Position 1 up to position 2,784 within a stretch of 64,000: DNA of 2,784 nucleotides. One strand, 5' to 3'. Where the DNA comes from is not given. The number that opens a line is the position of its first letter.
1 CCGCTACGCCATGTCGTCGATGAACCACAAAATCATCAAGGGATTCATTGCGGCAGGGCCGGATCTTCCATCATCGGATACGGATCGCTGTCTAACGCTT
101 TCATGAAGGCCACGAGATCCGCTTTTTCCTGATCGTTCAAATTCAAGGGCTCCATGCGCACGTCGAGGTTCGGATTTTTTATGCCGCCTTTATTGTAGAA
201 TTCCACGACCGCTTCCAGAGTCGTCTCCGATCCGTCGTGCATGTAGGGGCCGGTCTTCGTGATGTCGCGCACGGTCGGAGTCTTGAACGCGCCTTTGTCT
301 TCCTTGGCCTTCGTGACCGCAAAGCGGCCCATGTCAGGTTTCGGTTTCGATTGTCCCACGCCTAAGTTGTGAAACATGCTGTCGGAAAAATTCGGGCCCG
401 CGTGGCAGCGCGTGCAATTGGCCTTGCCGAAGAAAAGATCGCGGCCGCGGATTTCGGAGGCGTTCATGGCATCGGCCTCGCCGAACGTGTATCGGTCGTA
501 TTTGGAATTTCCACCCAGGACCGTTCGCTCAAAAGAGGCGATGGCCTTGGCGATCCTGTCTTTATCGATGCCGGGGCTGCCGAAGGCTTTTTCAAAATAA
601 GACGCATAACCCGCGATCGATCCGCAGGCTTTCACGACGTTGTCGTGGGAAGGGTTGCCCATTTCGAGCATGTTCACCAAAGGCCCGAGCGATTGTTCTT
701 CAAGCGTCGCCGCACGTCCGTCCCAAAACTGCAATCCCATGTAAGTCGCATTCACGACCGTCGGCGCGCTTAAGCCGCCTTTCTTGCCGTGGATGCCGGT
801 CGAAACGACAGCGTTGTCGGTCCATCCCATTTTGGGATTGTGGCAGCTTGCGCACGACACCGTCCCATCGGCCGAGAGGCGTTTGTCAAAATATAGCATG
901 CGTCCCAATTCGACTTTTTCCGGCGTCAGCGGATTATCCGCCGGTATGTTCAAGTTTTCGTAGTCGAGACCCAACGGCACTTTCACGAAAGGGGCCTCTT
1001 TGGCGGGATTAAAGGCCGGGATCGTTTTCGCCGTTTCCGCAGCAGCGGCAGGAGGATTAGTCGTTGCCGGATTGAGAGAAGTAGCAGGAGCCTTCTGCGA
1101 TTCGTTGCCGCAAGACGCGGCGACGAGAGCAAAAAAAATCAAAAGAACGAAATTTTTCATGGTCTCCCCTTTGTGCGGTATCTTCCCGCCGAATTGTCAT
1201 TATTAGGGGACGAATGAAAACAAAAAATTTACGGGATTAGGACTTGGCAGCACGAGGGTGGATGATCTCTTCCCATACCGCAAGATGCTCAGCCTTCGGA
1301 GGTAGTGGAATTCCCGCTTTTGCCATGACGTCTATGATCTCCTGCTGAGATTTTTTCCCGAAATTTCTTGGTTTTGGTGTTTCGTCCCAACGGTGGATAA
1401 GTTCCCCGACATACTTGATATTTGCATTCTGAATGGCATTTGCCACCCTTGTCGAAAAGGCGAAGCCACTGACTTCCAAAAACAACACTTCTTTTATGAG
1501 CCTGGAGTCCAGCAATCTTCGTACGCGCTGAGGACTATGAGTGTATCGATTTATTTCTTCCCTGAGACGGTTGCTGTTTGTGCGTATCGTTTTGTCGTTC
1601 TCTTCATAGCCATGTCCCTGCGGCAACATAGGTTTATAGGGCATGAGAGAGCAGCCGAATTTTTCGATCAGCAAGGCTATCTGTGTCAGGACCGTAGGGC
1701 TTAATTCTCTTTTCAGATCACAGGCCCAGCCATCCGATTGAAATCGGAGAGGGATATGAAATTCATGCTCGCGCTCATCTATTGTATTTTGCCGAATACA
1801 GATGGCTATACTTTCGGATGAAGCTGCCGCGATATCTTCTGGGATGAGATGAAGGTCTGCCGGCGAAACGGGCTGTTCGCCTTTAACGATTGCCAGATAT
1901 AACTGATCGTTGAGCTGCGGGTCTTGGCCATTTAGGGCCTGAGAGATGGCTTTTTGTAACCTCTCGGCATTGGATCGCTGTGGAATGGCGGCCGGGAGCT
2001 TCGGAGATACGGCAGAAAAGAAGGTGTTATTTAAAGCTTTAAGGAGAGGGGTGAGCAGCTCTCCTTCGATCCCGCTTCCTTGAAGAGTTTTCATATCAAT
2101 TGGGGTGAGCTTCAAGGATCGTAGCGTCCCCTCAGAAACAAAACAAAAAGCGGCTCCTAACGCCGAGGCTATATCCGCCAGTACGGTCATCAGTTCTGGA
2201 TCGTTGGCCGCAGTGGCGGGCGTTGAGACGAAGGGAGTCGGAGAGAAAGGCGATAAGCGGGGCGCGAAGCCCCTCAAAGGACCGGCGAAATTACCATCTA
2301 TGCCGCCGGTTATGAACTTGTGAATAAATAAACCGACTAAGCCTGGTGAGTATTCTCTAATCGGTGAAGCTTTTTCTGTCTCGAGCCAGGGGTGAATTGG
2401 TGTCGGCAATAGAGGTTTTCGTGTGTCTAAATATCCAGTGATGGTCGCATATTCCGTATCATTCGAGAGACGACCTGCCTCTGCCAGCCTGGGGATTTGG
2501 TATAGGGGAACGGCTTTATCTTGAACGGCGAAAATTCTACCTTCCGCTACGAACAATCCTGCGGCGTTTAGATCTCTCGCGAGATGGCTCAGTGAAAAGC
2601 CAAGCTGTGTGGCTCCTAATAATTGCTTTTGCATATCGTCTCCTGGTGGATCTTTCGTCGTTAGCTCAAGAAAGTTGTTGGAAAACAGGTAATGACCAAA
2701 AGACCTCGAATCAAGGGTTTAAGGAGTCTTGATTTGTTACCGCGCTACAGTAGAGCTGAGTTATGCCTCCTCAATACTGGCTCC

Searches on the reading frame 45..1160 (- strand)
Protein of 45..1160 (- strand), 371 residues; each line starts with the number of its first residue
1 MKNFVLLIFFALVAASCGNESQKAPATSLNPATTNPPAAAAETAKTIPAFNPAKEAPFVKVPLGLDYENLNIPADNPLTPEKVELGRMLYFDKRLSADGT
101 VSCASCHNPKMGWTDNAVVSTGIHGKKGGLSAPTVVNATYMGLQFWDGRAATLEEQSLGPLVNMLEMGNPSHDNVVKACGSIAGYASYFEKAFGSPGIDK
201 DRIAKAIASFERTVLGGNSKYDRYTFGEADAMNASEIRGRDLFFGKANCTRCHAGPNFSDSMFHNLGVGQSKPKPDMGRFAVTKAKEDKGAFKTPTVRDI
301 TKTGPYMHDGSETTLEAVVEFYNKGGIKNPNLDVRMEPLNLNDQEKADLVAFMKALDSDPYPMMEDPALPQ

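Call 20: search_protein_families(library=ncbifam, proteins=[window:45-1160:-], max_evalue=0.00001)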
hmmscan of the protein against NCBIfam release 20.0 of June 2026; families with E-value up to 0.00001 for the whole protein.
window:45-1160:- (371 aa): 5 families
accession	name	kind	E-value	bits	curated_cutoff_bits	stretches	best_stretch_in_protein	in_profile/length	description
TIGR03791.1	TTQ_mauG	equivalog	1.2e-77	261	443.85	1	78-370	1-291/291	tryptophan tryptophylquinone biosynthesis enzyme MauG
TIGR04039.1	MXAN_0977_Heme2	hypoth_equivalog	1.6e-71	241.1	362.85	1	72-359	1-324/336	MbnH family di-heme enzyme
TIGR03981.2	SAM_quin_mod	hypoth_equivalog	2.3e-40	138.8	340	2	198-322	227-358/411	His-Xaa-Ser system-associated MauG-like protein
NF052341.1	hydrazine_gamma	equivalog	1.8e-10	40.3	625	1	291-356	280-339/339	hydrazine synthase subunit gamma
NF052342.1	hydrazine_BC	exception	1.2e-08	33.6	1250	0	291-356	631-690/690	hydrazine synthase subunit beta-gamma fusion subunit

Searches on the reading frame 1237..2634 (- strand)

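Call 20: search_protein_families(library=ncbifam, proteins=[window:1237-2634:-], max_evalue=0.00001)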
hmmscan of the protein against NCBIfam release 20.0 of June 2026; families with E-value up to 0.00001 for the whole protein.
window:1237-2634:- (465 aa): 4 families
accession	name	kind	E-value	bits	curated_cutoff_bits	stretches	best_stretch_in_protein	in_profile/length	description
NF003513.0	PRK05182.1-2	equivalog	1.1e-10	40.9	302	1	369-444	239-315/338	DNA-directed RNA polymerase subunit alpha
NF003517.0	PRK05182.2-3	equivalog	2.3e-09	36.7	356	1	381-445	254-319/344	DNA-directed RNA polymerase subunit alpha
TIGR02027.1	rpoA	equivalog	2.9e-09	36.5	227.8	1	379-444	229-295/298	DNA-directed RNA polymerase subunit alpha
NF003519.0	PRK05182.2-5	equivalog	3.3e-08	32.9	277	1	380-443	249-313/320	DNA-directed RNA polymerase subunit alpha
